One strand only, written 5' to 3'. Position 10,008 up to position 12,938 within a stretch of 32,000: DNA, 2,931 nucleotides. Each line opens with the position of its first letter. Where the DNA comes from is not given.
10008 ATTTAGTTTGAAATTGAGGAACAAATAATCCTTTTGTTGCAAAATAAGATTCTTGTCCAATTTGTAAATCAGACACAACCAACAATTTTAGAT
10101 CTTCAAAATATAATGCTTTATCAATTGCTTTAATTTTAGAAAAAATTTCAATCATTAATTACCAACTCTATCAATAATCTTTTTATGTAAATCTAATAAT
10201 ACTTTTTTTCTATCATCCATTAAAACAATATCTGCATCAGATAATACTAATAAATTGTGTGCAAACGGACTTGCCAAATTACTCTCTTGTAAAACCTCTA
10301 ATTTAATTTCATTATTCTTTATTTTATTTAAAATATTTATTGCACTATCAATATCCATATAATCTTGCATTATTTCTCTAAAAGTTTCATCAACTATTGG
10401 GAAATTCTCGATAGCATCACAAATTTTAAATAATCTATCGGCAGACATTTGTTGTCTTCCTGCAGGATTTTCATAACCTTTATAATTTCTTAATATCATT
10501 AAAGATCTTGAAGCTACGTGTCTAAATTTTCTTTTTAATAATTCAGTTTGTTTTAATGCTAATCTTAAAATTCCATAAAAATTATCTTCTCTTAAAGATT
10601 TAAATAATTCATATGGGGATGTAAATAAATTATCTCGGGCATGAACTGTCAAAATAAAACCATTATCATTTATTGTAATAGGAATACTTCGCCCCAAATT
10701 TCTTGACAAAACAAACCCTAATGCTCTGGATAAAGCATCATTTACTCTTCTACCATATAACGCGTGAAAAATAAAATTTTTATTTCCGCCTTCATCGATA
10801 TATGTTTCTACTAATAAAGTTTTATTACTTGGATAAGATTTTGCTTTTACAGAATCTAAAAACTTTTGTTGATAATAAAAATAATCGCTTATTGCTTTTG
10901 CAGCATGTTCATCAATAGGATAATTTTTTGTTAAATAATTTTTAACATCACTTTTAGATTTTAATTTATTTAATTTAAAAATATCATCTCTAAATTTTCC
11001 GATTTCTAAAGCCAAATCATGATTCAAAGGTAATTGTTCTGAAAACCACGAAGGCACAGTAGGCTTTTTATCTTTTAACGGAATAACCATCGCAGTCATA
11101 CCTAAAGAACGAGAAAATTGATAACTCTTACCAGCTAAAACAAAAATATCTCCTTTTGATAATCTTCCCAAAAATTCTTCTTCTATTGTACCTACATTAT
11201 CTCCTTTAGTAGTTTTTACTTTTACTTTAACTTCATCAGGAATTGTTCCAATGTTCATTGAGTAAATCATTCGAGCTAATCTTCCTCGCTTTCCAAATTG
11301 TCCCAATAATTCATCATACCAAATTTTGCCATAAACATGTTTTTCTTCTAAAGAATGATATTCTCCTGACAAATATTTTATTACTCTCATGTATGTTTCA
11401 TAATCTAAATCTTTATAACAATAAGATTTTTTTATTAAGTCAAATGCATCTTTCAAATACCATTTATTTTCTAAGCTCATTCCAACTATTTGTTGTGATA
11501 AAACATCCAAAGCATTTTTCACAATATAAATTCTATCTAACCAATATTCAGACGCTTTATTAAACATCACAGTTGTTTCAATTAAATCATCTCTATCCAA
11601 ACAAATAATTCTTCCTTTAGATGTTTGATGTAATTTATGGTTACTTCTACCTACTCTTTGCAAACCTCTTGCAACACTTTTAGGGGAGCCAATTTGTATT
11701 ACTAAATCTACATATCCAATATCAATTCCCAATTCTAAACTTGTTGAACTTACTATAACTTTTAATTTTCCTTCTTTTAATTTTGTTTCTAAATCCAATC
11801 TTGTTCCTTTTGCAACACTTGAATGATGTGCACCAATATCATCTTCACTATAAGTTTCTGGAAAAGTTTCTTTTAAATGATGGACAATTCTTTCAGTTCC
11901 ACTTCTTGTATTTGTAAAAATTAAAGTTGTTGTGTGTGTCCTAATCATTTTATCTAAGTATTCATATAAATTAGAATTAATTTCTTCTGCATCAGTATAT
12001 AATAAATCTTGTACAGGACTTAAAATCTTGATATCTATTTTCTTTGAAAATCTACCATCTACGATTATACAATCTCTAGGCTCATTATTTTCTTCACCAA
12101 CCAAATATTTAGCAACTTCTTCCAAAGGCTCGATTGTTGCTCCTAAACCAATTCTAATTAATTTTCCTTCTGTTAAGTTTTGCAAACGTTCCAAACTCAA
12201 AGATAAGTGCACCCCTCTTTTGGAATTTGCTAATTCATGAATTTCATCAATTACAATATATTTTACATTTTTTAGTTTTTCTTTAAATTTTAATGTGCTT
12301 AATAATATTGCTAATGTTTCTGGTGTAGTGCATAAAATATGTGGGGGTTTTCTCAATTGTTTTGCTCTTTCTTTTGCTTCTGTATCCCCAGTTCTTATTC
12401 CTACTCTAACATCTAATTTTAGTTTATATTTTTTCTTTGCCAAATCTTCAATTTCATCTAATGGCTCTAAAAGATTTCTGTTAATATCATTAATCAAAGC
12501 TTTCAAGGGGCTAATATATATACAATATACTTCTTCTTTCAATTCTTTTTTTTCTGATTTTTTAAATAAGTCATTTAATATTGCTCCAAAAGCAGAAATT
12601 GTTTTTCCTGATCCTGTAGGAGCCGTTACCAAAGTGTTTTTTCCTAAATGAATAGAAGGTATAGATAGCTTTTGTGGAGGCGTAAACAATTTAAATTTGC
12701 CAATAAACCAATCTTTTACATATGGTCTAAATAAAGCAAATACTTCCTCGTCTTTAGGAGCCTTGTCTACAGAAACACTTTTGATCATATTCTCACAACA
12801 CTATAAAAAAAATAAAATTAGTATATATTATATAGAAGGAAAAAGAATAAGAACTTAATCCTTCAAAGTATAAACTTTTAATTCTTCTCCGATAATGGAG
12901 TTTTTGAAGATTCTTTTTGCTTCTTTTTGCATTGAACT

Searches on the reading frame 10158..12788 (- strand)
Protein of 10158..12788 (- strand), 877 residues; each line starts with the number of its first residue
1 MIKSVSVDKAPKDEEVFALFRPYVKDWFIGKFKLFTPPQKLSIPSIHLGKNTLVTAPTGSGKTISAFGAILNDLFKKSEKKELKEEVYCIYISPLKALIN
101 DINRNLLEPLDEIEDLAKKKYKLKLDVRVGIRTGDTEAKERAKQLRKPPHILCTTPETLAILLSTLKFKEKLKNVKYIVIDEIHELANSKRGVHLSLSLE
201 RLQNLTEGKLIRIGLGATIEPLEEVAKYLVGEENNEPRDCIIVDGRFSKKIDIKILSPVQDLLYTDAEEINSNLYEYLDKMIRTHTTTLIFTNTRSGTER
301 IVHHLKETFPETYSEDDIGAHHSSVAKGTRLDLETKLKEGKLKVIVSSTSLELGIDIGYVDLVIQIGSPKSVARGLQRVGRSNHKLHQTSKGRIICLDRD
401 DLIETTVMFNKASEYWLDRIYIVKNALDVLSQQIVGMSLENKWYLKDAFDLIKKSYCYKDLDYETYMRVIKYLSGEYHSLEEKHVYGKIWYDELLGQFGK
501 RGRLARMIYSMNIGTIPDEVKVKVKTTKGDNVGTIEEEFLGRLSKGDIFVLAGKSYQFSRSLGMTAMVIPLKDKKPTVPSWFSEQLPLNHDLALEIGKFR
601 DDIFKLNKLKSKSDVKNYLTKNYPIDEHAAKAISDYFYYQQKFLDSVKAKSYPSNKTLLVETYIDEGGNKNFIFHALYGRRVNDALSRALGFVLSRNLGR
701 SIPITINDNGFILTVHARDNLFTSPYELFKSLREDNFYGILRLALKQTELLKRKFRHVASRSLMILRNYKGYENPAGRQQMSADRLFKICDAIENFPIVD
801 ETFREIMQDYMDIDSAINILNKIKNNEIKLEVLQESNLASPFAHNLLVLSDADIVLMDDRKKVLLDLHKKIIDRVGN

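Call 3: search_protein_families(library=pfam, proteins=[window:10158-12788:-], max_evalue=0.1)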
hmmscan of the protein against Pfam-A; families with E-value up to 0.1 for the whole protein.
window:10158-12788:- (877 aa): 9 families
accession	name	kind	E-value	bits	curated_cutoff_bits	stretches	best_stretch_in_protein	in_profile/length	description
PF08494.16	DEAD_assoc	-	1.3e-55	188.7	23.5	1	653-843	2-191/191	DEAD/H associated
PF19306.5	WH_Lhr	-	3.6e-34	118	27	1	417-576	8-166/168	Large helicase-related protein, winged helix domain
PF00270.35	DEAD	-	3.6e-31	108.6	26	1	36-222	1-164/167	DEAD/DEAH box helicase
PF00271.37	Helicase_C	-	3.6e-16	59.8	23.5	1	275-382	3-106/110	Helicase conserved C-terminal domain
PF04851.21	ResIII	-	3.6e-09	37.2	22.5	1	50-220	24-163/164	Type III restriction enzyme, res subunit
PF22590.2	Cas3-like_C_2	-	0.00016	22.3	27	1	287-383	4-102/106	CRISPR-associated nuclease/helicase Cas3, C-terminal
PF13401.12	AAA_22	-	0.022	15.5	27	0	51-213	7-118/130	AAA domain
PF00176.29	SNF2-rel_dom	-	0.026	14.1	24.9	1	122-194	91-145/290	SNF2-related domain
PF24483.1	DUF7582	-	0.079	12.7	27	0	417-455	119-158/200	Domain of unknown function (DUF7582)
